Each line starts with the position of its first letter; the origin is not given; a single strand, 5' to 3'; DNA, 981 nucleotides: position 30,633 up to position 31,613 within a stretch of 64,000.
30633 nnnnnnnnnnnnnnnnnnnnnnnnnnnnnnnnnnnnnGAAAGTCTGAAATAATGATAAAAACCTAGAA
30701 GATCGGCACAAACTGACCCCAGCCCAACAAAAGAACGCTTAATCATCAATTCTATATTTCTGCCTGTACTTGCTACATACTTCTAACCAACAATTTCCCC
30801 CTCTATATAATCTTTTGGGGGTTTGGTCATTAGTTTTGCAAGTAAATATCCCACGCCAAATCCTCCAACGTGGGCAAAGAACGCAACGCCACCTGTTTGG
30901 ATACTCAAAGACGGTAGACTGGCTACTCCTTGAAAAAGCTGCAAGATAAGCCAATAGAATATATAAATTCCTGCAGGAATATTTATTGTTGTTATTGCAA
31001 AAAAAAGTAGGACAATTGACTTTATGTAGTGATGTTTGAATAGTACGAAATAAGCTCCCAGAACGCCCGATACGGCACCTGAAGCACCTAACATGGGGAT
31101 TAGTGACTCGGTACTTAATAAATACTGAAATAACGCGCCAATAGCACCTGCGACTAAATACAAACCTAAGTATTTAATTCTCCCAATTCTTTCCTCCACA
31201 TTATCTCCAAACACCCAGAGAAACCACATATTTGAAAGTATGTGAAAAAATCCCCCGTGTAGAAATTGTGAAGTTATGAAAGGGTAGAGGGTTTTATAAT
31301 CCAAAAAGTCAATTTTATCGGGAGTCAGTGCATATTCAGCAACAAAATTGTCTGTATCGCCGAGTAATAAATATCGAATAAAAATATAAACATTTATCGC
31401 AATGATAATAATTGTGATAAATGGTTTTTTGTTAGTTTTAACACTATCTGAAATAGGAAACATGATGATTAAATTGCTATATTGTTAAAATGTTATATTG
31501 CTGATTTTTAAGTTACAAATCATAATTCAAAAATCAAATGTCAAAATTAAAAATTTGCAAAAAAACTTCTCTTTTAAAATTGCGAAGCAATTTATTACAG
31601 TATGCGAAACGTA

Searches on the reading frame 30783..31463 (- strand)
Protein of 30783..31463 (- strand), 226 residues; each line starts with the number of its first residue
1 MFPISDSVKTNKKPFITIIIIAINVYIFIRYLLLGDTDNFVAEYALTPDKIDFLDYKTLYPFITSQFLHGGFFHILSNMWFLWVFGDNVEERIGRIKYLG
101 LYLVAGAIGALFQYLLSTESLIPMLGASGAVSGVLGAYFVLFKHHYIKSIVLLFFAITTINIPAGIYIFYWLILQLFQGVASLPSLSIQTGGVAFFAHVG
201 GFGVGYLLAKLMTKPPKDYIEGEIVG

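Call 63: find_related_loci(query=window:30783-31463:-, collection=metagenome_contigs, flank=10000)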
Query window:30783-31463:- (226 aa) in metagenome_contigs; peptide patterns used: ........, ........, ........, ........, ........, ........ (x = any residue, [..] = any of these).
600 stretches matched a pattern (row limit reached: there are more); 560 encode a relative of the query (tblastn E <= 1e-3); the best 80 are kept; 80 distinct loci.
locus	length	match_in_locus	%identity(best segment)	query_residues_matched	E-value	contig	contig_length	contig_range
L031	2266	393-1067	78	1-225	2e-117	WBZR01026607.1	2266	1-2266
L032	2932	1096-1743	51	1-217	3e-68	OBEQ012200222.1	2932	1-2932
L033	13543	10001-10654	52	1-219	9e-68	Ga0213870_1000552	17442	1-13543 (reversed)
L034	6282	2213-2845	53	1-212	2e-67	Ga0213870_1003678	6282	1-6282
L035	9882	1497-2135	53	1-214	5e-65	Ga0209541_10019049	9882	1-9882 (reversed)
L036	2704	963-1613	50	1-218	1e-65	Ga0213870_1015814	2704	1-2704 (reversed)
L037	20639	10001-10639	51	1-214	1e-64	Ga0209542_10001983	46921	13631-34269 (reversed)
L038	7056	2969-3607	51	1-214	1e-64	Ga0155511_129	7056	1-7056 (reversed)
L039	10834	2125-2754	50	1-210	2e-64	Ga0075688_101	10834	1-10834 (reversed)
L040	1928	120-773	51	1-219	2e-66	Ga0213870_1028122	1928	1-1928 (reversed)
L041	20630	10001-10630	50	1-210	2e-63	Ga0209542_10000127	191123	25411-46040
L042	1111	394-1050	46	1-217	6e-68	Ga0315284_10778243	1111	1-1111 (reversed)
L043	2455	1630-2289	49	1-221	6e-64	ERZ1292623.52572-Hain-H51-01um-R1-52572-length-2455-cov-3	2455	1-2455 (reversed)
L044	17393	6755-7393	49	1-212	7e-63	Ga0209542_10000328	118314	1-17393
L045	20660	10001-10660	48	1-221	4e-62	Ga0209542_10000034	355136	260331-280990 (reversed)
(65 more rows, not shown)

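Call 81: search_protein_families(library=pfam, proteins=[L033:11007-11732:+], max_evalue=0.01)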
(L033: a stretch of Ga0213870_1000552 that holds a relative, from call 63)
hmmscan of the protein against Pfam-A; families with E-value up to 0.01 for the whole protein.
L033:11007-11732:+ (241 aa): 1 family
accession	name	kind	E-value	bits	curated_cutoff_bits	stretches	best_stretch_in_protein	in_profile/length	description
PF20803.2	PaaX_M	-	6.2e-17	61.9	24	1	157-232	2-77/83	PaaX protein central Cas2-like domain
